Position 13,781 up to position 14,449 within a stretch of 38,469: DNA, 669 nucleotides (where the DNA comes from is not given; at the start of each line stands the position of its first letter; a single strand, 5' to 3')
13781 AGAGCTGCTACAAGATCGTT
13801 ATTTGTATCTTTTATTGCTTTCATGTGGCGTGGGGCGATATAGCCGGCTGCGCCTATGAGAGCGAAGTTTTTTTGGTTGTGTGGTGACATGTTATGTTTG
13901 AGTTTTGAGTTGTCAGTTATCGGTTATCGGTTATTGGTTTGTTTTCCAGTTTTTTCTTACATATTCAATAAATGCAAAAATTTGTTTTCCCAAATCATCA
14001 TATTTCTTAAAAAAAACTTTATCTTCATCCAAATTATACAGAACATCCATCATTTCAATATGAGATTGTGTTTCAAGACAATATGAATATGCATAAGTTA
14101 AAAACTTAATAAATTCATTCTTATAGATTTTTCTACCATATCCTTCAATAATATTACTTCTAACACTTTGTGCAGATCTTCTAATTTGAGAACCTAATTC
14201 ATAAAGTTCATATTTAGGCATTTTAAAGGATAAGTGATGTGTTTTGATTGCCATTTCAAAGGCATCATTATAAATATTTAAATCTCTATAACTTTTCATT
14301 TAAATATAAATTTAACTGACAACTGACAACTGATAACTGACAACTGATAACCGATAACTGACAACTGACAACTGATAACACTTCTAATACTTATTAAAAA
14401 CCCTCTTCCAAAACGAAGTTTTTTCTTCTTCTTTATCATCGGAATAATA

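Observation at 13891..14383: Four-helix-bundle (IVS-protein/Avd-like) gene enclosed by a perfect 20-bp inverted repeat inside heptamer arrays, inserted exactly between two operon genes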

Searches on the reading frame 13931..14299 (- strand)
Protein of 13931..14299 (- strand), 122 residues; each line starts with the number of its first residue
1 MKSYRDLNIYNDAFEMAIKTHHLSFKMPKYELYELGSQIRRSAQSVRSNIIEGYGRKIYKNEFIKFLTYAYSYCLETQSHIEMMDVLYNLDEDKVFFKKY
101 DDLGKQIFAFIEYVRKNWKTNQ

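Call 5: search_protein_families(library=pfam, proteins=[window:13931-14299:-])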
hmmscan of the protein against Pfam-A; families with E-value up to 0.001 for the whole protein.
window:13931-14299:- (122 aa): 1 family
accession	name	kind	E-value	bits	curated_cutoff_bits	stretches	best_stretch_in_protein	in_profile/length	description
PF05635.17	23S_rRNA_IVP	-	2e-22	79.8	33.8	1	5-106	1-103/106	23S rRNA-intervening sequence protein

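Call 10: search_protein_families(library=ncbifam, proteins=[window:13931-14299:-])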
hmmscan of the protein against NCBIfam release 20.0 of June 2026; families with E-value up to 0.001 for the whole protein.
window:13931-14299:- (122 aa): 3 families
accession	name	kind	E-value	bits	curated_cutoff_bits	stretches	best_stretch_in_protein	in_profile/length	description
TIGR02436.1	TIGR02436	subfamily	7.6e-24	84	24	1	9-114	1-108/109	four helix bundle protein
NF008911.0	PRK12275.1-2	subfamily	6.3e-21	75.1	137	1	1-115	1-116/118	hypothetical protein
NF008912.0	PRK12275.1-6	subfamily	2.9e-11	43.4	124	1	3-117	2-114/117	hypothetical protein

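Call 16: find_encoding_contigs(protein=window:13931-14299:-, flank=6000, max_places=10)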
Protein window:13931-14299:- (122 aa): 1 contig read that carries it; 1 place shown.
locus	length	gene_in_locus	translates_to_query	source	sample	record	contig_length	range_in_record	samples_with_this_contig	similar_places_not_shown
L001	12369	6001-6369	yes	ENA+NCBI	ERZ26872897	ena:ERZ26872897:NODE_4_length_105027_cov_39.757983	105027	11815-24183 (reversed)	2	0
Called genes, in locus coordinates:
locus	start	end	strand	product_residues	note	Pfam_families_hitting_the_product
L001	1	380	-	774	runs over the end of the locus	PF01751:Toprim, PF01131:Topoisom_bac, PF13368:Toprim_C_rpt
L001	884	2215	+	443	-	PF00919:UPF0004, PF04055:Radical_SAM, PF01938:TRAM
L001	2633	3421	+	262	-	PF02563:Poly_export, PF22461:SLBB_2 (faint)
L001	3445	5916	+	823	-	-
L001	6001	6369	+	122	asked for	PF05635:23S_rRNA_IVP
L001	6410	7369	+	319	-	PF01408:GFO_IDH_MocA, PF02894:GFO_IDH_MocA_C, PF22725:GFO_IDH_MocA_C3 (weak)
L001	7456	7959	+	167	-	PF02357:NusG, PF00467:KOW (weak)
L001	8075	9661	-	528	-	PF03577:Peptidase_C69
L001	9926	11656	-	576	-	PF03577:Peptidase_C69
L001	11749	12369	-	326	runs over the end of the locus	PF06574:FAD_syn, PF01467:CTP_transf_like (faint), PF01687:Flavokinase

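Call 27: find_homologous_proteins(query=window:13931-14299:-, max_evalue=0.00001)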
Query window:13931-14299:- (122 aa): 275 proteins with E <= 0.00001 among 277 candidates; the best 120 are listed.
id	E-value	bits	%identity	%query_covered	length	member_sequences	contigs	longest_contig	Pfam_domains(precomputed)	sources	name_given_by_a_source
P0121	1.2e-72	259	97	100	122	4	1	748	PF05635.18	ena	-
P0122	6.1e-64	231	85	100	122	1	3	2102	PF05635.18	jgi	-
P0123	6.1e-64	231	84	100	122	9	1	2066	PF05635.18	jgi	-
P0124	1.3e-63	230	85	100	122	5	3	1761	PF05635.18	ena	-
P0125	2.2e-63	230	84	100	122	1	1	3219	PF05635.18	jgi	-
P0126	4.5e-63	229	84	100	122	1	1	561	PF05635.18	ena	-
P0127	6.1e-62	225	84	100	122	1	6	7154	PF05635.18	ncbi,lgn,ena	-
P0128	1.2e-61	224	83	100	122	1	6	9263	PF05635.18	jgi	jgi:four helix bundle protein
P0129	2.4e-61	223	83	100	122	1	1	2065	PF05635.18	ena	-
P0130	2.8e-61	223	83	100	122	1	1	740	PF05635.18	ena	-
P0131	3.2e-59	216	83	98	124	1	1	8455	PF05635.18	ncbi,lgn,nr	ncbi:MAG: four helix bundle protein [Saprospiraceae bacterium]|nr:four helix bundle protein [Saprosp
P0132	4.0e-41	158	61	98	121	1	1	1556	PF05635.18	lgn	-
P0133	3.5e-40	155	59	99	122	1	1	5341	PF05635.18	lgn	-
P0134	5.0e-40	154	60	99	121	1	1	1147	PF05635.18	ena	-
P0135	5.2e-40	154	64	99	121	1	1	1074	PF05635.18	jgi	jgi:four helix bundle protein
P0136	2.3e-39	152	59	97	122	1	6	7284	PF05635.18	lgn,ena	-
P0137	4.8e-39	151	58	98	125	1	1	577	PF05635.18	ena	-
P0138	2.8e-38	149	60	99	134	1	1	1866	PF05635.18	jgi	jgi:four helix bundle protein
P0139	3.1e-38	149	58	97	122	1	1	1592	PF05635.18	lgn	-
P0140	4.3e-38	148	58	98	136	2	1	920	PF05635.18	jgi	-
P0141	8.9e-38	147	58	97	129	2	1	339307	PF05635.18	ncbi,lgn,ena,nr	ncbi:MAG: four helix bundle protein [Balneolaceae bacterium]|nr:four helix bundle protein [Balneolac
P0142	2.6e-37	146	57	98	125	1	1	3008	PF05635.18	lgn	-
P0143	3.6e-37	145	59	98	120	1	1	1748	PF05635.18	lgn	-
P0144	4.7e-37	145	53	99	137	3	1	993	PF05635.18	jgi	-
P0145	1.9e-36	143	57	98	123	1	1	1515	PF05635.18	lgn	-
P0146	4.5e-36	142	52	100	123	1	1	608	PF05635.18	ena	-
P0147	7.9e-36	141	55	100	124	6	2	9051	PF05635.18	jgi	jgi:four helix bundle protein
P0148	9.7e-36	140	57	97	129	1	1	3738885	PF05635.18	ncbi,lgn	-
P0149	1.0e-35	140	57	97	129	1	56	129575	PF05635.18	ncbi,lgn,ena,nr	ncbi:MAG: four helix bundle protein [Balneolaceae bacterium]|nr:four helix bundle protein [Balneolac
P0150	1.1e-35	140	53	99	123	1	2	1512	PF05635.18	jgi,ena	-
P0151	1.4e-35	140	57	97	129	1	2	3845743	PF05635.18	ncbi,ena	-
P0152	1.9e-35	140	57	100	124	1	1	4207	PF05635.18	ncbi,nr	ncbi:MAG: four helix bundle protein [Bacteroidales bacterium]|nr:four helix bundle protein [Bacteroi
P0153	2.9e-35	139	55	100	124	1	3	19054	PF05635.18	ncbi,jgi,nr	ncbi:MAG: four helix bundle protein [Bacteroidales bacterium]|jgi:four helix bundle protein|nr:four 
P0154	4.3e-35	138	55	100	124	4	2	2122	PF05635.18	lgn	-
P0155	4.8e-35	138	55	100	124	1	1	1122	PF05635.18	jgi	jgi:four helix bundle protein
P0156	7.0e-35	138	55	98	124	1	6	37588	PF05635.18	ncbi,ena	-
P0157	8.9e-35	137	59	97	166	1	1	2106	PF05635.18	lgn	-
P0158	1.2e-34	137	53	97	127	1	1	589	PF05635.18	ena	-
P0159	1.2e-34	137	58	98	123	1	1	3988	PF05635.18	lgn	-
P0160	1.4e-34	137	53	97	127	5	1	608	PF05635.18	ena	-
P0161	1.9e-34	136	57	98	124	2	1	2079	PF05635.18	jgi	jgi:four helix bundle protein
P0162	2.3e-34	136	53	98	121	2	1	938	PF05635.18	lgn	-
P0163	2.4e-34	136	55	97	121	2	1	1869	PF05635.18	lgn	-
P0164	2.4e-34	136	56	98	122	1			PF05635.18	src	-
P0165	2.7e-34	136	54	98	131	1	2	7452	PF05635.18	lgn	-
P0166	2.8e-34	136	56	98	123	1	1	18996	PF05635.18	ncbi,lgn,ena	-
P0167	2.8e-34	136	55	100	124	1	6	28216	PF05635.18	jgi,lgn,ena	jgi:four helix bundle protein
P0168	3.4e-34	135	59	97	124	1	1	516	PF05635.18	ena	-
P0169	4.6e-34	135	56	98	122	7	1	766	PF05635.18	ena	-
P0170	6.3e-34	135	55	98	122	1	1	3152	PF05635.18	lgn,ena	-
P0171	7.2e-34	134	55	99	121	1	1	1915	PF05635.18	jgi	jgi:four helix bundle protein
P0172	7.3e-34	134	56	98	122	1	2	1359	PF05635.18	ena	-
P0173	7.8e-34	134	54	98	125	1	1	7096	PF05635.18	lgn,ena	-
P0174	1.1e-33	134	52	98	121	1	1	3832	PF05635.18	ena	-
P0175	1.5e-33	133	55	98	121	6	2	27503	PF05635.18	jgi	jgi:four helix bundle protein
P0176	1.6e-33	133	49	100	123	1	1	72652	PF05635.18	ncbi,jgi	-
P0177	1.7e-33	133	52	100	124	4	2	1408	PF05635.18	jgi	jgi:four helix bundle protein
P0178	1.7e-33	133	53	99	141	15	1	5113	PF05635.18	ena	-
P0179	2.0e-33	133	55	97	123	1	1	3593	PF05635.18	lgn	-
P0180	3.3e-33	132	52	100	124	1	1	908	PF05635.18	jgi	jgi:four helix bundle protein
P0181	4.0e-33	132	50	97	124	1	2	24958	PF05635.18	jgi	jgi:four helix bundle protein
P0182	4.9e-33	132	52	98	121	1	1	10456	PF05635.18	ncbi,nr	ncbi:four helix bundle protein [Labilibacter sediminis]|nr:four helix bundle protein [Labilibacter s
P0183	8.4e-33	131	54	98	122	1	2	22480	PF05635.18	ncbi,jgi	-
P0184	1.4e-32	130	54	98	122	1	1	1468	PF05635.18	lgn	-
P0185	1.7e-32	130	54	97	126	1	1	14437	PF05635.18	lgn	-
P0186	1.9e-32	130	53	98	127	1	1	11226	PF05635.18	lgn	-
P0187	2.2e-32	130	54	98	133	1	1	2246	PF05635.18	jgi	-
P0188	2.3e-32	130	53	97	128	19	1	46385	PF05635.18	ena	-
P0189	2.4e-32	130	56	98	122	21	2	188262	PF05635.18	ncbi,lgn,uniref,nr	ncbi:four helix bundle protein [Flavobacterium geliluteum]|uniref:Four helix bundle protein n=1 Tax=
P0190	4.7e-32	129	51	98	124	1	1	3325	PF05635.18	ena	-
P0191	5.6e-32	128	53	97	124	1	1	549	PF05635.18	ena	-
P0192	5.8e-32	128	52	98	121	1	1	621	PF05635.18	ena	-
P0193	8.0e-32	128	55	97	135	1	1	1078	PF05635.18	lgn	-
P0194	9.2e-32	128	54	98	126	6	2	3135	PF05635.18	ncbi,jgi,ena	jgi:four helix bundle protein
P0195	1.3e-31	127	54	98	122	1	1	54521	PF05635.18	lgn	-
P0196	1.3e-31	127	52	98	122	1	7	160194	PF05635.18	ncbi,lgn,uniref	ncbi:four helix bundle protein [Flavobacterium aquidurense]|uniref:four helix bundle protein n=1 Tax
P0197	1.3e-31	127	51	97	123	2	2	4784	PF05635.18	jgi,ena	jgi:four helix bundle protein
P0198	2.1e-31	126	53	98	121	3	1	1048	PF05635.18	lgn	-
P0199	2.7e-31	126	53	98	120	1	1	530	PF05635.18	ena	-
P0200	5.0e-31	125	53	97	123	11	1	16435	PF05635.18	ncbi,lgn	-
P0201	9.2e-31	124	50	98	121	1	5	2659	PF05635.18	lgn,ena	-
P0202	1.5e-30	124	51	97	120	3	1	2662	PF05635.18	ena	-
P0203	1.6e-30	124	51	97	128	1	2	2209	PF05635.18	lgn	-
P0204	1.9e-30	123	51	98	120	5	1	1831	PF05635.18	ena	-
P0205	2.6e-30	123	50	99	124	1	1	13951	PF05635.18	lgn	-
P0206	2.9e-30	123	52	88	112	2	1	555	PF05635.18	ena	-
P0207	4.7e-30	122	51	97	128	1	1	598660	PF05635.18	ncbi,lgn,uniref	ncbi:four helix bundle protein [Niabella hirudinis]|uniref:four helix bundle protein n=1 Tax=Niabell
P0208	6.7e-30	122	51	97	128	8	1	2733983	PF05635.18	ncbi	ncbi:MAG: four helix bundle protein [Agriterribacter sp.]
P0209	6.9e-30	122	59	86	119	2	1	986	PF05635.18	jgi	jgi:four helix bundle protein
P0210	7.1e-30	122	52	97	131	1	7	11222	PF05635.18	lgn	-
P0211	8.2e-30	121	52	97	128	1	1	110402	PF05635.18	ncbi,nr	ncbi:MAG: four helix bundle protein [Chitinophagaceae bacterium]|nr:four helix bundle protein [Chiti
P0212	1.1e-29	121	48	98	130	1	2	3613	PF05635.18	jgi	jgi:four helix bundle protein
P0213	1.4e-29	121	52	97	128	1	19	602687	PF05635.18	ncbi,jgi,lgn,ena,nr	ncbi:MAG: four helix bundle protein [Bacteroidetes bacterium]|nr:four helix bundle protein [Bacteroi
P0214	1.4e-29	121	48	97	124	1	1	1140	PF05635.18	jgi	-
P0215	1.6e-29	120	48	97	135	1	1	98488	PF05635.18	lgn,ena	-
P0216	2.3e-29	120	50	98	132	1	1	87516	PF05635.18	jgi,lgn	-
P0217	2.5e-29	120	49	97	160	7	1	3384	PF05635.18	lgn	-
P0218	2.8e-29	120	51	97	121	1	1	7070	PF05635.18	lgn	-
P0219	3.0e-29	120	53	97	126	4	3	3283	PF05635.18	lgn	-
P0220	3.1e-29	119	49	100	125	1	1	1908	PF05635.18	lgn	-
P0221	3.4e-29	119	53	98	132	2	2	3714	PF05635.18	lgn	-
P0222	4.5e-29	119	51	97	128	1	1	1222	PF05635.18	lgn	-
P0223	1.0e-28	118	49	98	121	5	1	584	PF05635.18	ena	-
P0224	1.5e-28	117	53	97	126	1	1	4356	PF05635.18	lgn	-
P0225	1.7e-28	117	49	97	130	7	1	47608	PF05635.18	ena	-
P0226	1.9e-28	117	49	98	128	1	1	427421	PF05635.18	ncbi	ncbi:MAG: four helix bundle protein [Agriterribacter sp.]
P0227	2.5e-28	117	49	97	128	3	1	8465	PF05635.18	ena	-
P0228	3.3e-28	116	48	97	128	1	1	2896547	PF05635.18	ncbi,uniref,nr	ncbi:four helix bundle protein [Niabella pedocola]|uniref:Four helix bundle protein n=1 Tax=Niabella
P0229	3.9e-28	116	50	97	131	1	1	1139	PF05635.18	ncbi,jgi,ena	-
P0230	4.2e-28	116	53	93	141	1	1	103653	PF05635.18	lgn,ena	-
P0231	5.8e-28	115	51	98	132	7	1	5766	PF05635.18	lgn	-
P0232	6.5e-28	115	51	97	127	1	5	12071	PF05635.18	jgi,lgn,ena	-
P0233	6.6e-28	115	51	97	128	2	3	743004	PF05635.18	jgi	jgi:four helix bundle protein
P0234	9.1e-28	115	52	93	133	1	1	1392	PF05635.18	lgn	-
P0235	9.5e-28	115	52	85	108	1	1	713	PF05635.18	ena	-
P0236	1.2e-27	114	49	99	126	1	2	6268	PF05635.18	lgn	-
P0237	1.7e-27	114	50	97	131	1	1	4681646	PF05635.18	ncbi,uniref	ncbi:four helix bundle protein [Niabella sp. 22666]|uniref:four helix bundle protein n=1 Tax=Niabell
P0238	1.8e-27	114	52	98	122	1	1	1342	PF05635.18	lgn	-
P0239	2.8e-27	113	52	97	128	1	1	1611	PF05635.18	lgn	-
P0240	3.1e-27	113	50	93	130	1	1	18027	PF05635.18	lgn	-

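Call 28: find_encoding_contigs(protein=P0128, flank=3000, max_places=6)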
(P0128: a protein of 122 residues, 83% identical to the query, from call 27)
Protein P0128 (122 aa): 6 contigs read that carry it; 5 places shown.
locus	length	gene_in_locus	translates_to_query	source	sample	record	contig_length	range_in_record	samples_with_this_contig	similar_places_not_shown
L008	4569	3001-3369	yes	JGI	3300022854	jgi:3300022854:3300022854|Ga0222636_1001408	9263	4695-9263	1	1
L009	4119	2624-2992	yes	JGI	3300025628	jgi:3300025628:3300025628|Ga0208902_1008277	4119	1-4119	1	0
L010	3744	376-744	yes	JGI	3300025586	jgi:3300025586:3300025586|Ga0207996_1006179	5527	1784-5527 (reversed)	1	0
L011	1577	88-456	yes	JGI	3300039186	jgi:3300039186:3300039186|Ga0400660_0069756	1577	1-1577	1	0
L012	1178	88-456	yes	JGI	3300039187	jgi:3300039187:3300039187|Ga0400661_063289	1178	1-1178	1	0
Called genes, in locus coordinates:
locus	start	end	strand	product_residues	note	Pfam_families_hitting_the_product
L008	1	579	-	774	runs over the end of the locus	PF01751:Toprim, PF01131:Topoisom_bac, PF13368:Toprim_C_rpt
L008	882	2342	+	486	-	PF00919:UPF0004, PF04055:Radical_SAM, PF01938:TRAM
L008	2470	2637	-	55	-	-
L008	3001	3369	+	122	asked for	PF05635:23S_rRNA_IVP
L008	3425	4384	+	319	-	PF01408:GFO_IDH_MocA, PF02894:GFO_IDH_MocA_C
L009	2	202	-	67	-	?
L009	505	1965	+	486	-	PF00919:UPF0004, PF04055:Radical_SAM, PF01938:TRAM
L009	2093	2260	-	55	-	-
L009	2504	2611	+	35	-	-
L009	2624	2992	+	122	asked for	PF05635:23S_rRNA_IVP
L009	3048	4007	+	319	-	PF01408:GFO_IDH_MocA, PF02894:GFO_IDH_MocA_C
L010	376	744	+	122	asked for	PF05635:23S_rRNA_IVP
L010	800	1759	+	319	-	PF01408:GFO_IDH_MocA, PF02894:GFO_IDH_MocA_C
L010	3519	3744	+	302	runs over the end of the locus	PF01507:PAPS_reduct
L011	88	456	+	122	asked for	PF05635:23S_rRNA_IVP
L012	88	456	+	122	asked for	PF05635:23S_rRNA_IVP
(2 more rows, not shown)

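Call 29: find_encoding_contigs(protein=P0127, flank=3000, max_places=6)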
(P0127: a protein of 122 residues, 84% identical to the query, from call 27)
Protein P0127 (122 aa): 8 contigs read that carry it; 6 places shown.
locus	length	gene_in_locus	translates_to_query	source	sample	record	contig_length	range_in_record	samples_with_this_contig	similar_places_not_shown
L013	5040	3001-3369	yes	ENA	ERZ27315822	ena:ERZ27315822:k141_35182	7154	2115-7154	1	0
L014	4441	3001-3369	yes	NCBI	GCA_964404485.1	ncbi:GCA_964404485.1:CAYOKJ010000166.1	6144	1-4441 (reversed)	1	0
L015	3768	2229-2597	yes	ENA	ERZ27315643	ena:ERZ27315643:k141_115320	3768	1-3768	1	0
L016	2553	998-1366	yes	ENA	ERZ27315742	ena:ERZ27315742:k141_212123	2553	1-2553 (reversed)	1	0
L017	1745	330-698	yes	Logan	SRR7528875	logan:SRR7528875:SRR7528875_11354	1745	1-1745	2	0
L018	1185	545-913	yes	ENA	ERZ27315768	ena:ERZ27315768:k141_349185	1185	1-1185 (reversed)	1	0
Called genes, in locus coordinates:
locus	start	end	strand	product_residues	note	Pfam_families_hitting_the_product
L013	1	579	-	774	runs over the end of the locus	PF01751:Toprim, PF01131:Topoisom_bac, PF13368:Toprim_C_rpt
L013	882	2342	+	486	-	PF00919:UPF0004, PF04055:Radical_SAM, PF01938:TRAM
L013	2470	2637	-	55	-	-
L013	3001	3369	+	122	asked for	PF05635:23S_rRNA_IVP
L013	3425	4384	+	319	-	PF01408:GFO_IDH_MocA, PF02894:GFO_IDH_MocA_C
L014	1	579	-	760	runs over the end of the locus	?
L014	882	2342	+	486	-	PF00919:UPF0004, PF04055:Radical_SAM, PF01938:TRAM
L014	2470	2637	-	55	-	-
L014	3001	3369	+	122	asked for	PF05635:23S_rRNA_IVP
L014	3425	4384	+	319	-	PF01408:GFO_IDH_MocA, PF02894:GFO_IDH_MocA_C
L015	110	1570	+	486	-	PF00919:UPF0004, PF04055:Radical_SAM, PF01938:TRAM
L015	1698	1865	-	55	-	-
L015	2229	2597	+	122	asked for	PF05635:23S_rRNA_IVP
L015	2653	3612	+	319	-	PF01408:GFO_IDH_MocA, PF02894:GFO_IDH_MocA_C, PF22725:GFO_IDH_MocA_C3 (weak)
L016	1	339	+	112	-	?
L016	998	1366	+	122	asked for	PF05635:23S_rRNA_IVP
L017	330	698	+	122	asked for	PF05635:23S_rRNA_IVP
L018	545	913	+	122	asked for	PF05635:23S_rRNA_IVP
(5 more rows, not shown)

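Call 30: find_encoding_contigs(protein=P0131, flank=3000, max_places=3)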
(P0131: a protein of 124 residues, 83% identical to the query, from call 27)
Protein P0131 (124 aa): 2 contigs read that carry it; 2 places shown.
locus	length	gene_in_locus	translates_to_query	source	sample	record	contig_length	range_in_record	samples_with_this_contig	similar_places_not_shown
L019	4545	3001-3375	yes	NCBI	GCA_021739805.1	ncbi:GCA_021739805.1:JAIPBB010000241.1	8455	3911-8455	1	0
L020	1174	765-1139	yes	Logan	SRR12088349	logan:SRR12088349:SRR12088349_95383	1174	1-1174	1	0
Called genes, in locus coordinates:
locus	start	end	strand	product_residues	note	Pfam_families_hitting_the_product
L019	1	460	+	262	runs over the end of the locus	PF02563:Poly_export, PF22461:SLBB_2 (weak), PF10531:SLBB (weak)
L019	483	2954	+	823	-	-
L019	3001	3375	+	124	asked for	PF05635:23S_rRNA_IVP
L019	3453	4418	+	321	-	PF01408:GFO_IDH_MocA, PF02894:GFO_IDH_MocA_C, PF22725:GFO_IDH_MocA_C3 (weak)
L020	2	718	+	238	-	?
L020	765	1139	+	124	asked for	PF05635:23S_rRNA_IVP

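Call 34: find_related_loci(query=A1, collection=genome_contigs, flank=2500)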
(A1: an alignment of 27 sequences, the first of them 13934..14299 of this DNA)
Query A1 (122 aa) in genome_contigs; peptide patterns used: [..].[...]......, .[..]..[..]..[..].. (x = any residue, [..] = any of these).
600 stretches matched a pattern (row limit reached: there are more); 591 encode a relative of the query (tblastn E <= 1e-3); the best 80 are kept; 80 distinct loci.
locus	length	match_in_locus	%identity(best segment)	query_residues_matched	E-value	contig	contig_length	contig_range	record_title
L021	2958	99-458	61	1-120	4e-47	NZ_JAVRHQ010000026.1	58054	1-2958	Autumnicola tepida strain F363 26, whole genome shotgun sequence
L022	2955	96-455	60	1-120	1e-46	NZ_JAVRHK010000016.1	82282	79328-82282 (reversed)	Autumnicola musiva strain F117 16, whole genome shotgun sequence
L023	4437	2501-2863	60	1-121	1e-46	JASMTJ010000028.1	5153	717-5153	MAG: Bacteroidales bacterium isolate GSC-VFA-60_REP7 CoA_60C_k149_1080, whole genome shotgun sequence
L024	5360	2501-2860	58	1-120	1e-45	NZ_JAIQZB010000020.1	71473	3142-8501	Salegentibacter lacus strain LM13S 20, whole genome shotgun sequence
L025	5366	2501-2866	58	1-122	5e-45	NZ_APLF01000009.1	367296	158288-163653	Psychroflexus gondwanensis ACAM 44 pgond_contig011, whole genome shotgun sequence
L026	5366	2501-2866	58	1-122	4e-45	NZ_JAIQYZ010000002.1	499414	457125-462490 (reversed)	Psychroflexus lacisalsi strain KACC 14089 2, whole genome shotgun sequence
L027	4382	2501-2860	56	1-120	1e-44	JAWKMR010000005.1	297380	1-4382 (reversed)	MAG: Flavobacteriaceae bacterium isolate BC3.55 BC3.55.fa-5, whole genome shotgun sequence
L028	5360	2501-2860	58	1-120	9e-45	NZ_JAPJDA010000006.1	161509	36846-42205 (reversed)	Salinimicrobium profundisediminis strain MT39 NODE_6_length_161509_cov_265.446702_6, whole genome shotgun sequence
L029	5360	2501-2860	56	1-120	1e-44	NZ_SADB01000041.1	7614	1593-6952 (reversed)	Ancylomarina sp. 16SWW S1-10-2 scaffold_40, whole genome shotgun sequence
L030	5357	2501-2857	59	1-118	7e-44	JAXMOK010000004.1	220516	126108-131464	MAG: Balneolaceae bacterium isolate EC_MBin.52 ECX_132CoAssmbCtg, whole genome shotgun sequence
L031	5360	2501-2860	55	1-120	5e-44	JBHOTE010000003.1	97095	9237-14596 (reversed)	Bacteroidota bacterium isolate SAG AM-312-L03 AM-312-L03_NODE_3, whole genome shotgun sequence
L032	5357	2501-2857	58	1-119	1e-43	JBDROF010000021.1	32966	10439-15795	MAG: Bacteroidota bacterium isolate MEGAHIT-group-1.940 k141_13348165, whole genome shotgun sequence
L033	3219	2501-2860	56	1-120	5e-43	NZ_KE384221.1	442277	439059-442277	Salinimicrobium terrae DSM 17865 H148DRAFT_scaffold00002.2, whole genome shotgun sequence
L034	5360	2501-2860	57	1-120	3e-43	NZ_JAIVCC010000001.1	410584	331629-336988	Salinimicrobium sediminilitoris strain ASW11-47 NODE_4_length_410584_cov_119.245516, whole genome shotgun sequence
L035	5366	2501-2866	58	1-120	3e-42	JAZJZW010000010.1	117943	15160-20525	MAG: Bacteroidota bacterium isolate ADI_H2L1_1_122_18_3-bin041_1 ADIH2L11_B041_1_000000000010, whole genome shotgun sequ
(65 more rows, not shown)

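Call 53: search_solved_structures(query=A1, max_evalue=0.01)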
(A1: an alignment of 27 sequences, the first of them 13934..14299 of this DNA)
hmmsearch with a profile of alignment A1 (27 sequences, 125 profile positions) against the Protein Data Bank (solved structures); distinct sequences matched with E-value up to 0.01: 2.
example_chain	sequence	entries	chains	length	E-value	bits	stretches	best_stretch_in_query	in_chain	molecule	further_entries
2gsc_A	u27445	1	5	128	2.6e-14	56.8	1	5-115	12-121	Putative uncharacterized protein XCC0516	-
2rld_A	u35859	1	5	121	2.9e-07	34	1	5-118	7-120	Uncharacterized protein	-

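Call 54: search_protein_families(library=padloc, proteins=[window:13931-14299:-], max_evalue=0.1)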
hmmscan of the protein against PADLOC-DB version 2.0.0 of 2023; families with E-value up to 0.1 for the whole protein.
window:13931-14299:- (122 aa): 0 families
